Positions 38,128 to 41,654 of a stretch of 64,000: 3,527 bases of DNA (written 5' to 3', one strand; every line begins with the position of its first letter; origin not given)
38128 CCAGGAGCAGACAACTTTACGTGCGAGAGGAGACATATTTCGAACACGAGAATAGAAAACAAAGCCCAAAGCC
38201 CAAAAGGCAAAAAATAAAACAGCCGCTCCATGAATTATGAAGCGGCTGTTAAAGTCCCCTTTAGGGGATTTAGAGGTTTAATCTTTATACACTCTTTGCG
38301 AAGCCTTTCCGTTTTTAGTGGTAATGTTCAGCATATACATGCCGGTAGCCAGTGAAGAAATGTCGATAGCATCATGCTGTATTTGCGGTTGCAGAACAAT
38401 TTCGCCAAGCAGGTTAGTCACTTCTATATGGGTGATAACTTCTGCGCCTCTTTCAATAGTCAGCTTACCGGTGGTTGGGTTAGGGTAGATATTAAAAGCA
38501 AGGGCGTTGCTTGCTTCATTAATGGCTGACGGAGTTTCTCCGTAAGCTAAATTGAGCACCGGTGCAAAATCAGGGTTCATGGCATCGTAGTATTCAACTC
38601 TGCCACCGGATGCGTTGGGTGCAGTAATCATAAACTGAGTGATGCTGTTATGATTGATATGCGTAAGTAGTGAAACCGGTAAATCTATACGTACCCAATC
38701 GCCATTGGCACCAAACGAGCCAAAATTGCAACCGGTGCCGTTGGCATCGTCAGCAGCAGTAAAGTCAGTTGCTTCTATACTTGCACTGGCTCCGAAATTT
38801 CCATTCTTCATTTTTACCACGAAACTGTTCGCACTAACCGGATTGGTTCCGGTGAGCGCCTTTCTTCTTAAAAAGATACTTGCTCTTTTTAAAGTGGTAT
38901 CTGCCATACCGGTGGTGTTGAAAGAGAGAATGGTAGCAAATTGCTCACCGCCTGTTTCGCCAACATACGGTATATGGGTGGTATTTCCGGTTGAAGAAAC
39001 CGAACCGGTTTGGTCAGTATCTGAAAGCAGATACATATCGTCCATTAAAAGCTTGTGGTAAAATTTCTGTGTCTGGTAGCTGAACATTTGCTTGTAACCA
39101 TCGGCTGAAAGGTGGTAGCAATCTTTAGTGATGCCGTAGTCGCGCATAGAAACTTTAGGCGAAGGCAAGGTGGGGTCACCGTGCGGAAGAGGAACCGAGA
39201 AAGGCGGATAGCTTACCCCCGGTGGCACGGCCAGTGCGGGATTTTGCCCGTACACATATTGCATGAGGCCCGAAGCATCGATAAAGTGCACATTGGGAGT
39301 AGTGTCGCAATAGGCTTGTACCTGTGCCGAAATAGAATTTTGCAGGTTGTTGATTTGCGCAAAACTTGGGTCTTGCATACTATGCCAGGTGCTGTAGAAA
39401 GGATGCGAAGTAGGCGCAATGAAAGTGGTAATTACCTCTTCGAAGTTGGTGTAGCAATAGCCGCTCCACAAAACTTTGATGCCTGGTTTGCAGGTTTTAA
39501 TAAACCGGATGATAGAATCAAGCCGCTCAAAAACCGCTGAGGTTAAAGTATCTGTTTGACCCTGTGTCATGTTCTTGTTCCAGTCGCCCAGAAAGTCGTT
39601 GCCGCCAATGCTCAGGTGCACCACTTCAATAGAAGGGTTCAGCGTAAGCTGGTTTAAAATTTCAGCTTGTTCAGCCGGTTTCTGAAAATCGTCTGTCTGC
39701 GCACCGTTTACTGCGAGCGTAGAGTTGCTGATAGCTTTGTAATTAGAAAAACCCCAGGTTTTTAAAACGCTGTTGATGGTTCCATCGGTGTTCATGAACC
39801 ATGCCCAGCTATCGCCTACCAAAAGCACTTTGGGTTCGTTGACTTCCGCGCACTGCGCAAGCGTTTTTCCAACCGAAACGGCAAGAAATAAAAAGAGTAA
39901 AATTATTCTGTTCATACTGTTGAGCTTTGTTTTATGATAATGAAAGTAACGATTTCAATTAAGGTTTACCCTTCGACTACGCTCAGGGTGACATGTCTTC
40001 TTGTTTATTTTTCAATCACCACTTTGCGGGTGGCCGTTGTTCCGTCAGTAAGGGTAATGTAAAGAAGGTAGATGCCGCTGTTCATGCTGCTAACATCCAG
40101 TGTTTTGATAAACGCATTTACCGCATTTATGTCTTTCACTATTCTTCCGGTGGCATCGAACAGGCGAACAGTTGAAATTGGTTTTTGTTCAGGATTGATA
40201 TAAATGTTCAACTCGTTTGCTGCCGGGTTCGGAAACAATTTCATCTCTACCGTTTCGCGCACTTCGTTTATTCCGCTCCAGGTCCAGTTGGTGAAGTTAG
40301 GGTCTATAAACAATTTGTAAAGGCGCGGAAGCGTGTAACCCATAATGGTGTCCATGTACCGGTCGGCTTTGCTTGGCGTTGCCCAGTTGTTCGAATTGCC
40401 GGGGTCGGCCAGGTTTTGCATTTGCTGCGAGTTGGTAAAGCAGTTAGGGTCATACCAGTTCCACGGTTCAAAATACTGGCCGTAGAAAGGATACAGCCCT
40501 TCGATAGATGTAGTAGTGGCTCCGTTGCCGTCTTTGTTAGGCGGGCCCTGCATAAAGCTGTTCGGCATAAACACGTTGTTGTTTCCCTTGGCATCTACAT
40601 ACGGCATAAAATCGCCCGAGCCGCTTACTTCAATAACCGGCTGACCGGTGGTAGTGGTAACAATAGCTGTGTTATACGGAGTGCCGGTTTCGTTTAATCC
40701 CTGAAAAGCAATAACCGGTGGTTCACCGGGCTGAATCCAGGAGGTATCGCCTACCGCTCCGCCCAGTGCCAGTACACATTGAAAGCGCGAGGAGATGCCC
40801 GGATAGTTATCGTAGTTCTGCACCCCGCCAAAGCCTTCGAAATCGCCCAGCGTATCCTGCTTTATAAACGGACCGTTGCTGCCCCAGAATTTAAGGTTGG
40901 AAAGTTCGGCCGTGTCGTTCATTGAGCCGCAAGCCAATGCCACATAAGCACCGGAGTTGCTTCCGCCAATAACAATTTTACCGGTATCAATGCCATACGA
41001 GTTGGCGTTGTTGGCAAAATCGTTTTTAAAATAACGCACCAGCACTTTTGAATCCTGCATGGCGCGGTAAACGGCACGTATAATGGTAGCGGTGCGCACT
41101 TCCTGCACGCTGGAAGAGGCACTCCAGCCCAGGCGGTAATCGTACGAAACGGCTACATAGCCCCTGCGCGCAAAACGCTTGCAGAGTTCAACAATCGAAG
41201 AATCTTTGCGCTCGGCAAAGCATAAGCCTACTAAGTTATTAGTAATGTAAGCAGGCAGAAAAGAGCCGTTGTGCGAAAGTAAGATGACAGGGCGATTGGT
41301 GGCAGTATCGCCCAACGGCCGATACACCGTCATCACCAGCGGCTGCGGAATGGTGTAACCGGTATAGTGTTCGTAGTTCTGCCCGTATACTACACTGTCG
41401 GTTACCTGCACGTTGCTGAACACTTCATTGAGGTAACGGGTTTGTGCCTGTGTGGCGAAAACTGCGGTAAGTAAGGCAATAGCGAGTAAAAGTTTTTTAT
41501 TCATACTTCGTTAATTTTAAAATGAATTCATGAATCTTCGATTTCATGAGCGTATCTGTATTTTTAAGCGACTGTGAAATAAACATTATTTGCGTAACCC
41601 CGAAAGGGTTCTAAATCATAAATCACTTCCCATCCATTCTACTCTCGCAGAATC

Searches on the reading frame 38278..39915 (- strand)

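Call 89: search_protein_families(library=pfam, proteins=[window:38278-39915:-])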
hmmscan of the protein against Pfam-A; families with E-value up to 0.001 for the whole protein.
window:38278-39915:- (545 aa): 3 families
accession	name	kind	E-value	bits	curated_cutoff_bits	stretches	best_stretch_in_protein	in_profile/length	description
PF18962.6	Por_Secre_tail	-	9.5e-14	51.9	27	1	476-541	1-72/75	Secretion system C-terminal sorting domain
PF13472.12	Lipase_GDSL_2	-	6.5e-10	40.2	32.9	1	59-275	33-177/178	GDSL-like Lipase/Acylhydrolase family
PF00657.28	Lipase_GDSL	-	1.6e-07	32.1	23.6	1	30-279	1-206/208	GDSL-like Lipase/Acylhydrolase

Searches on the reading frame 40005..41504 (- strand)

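Call 89: search_protein_families(library=pfam, proteins=[window:40005-41504:-])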
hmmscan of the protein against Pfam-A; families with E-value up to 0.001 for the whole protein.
window:40005-41504:- (499 aa): 2 families
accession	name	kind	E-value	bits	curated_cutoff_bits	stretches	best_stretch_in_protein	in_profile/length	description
PF18962.6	Por_Secre_tail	-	2.6e-13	50.5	27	1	423-497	1-75/75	Secretion system C-terminal sorting domain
PF20434.5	BD-FAE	-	4.6e-08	33.3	26.8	1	103-203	35-117/215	BD-FAE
